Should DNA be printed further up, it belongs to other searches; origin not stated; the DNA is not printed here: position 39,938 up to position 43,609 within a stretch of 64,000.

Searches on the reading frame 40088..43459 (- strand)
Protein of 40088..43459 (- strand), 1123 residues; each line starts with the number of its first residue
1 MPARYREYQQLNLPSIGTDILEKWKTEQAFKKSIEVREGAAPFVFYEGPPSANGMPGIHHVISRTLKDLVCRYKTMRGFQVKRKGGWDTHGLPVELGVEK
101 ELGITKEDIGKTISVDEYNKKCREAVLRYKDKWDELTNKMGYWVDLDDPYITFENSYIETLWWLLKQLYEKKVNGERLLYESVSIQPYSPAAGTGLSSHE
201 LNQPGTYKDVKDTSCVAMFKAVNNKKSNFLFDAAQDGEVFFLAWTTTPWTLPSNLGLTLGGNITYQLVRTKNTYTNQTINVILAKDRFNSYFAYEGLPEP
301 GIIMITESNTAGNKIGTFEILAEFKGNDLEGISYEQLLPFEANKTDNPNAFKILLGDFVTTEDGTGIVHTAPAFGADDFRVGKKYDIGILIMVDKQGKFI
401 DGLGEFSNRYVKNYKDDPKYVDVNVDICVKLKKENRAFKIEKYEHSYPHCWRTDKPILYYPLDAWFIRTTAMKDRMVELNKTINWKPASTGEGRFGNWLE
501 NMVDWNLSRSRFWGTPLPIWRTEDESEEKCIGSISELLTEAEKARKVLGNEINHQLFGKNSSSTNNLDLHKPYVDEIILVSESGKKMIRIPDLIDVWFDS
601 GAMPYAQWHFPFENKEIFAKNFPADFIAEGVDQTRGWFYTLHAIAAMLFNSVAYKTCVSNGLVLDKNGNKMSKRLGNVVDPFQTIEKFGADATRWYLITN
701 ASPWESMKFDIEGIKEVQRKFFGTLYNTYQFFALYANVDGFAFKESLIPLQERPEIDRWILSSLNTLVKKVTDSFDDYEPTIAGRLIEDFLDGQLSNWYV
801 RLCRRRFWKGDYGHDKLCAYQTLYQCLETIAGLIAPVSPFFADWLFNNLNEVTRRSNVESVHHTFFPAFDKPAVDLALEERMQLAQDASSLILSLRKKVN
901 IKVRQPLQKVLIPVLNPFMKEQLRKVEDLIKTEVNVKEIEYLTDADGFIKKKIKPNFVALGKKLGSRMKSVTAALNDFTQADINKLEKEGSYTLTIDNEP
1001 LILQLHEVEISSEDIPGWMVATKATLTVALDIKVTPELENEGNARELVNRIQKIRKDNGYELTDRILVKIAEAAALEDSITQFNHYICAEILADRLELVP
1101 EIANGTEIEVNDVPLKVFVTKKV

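Call 98: search_protein_families(library=pfam, proteins=[window:40088-43459:-], max_evalue=0.00001)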
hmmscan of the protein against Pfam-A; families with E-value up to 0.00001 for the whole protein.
window:40088-43459:- (1123 aa): 4 families
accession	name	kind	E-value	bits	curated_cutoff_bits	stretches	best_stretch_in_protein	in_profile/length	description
PF00133.28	tRNA-synt_1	-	9.2e-116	387.4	22.7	1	20-709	2-413/414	tRNA synthetases class I (I, L, M and V)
PF19302.4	DUF5915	-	3.7e-55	187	27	1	927-1121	1-194/195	Domain of unknown function (DUF5915)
PF08264.19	Anticodon_1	-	1.4e-29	103.3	25.1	1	757-910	1-147/148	Anticodon-binding domain of tRNA ligase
PF09334.17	tRNA-synt_1g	-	4.3e-14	52.5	20.1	0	656-715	313-372/391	tRNA synthetases class I (M)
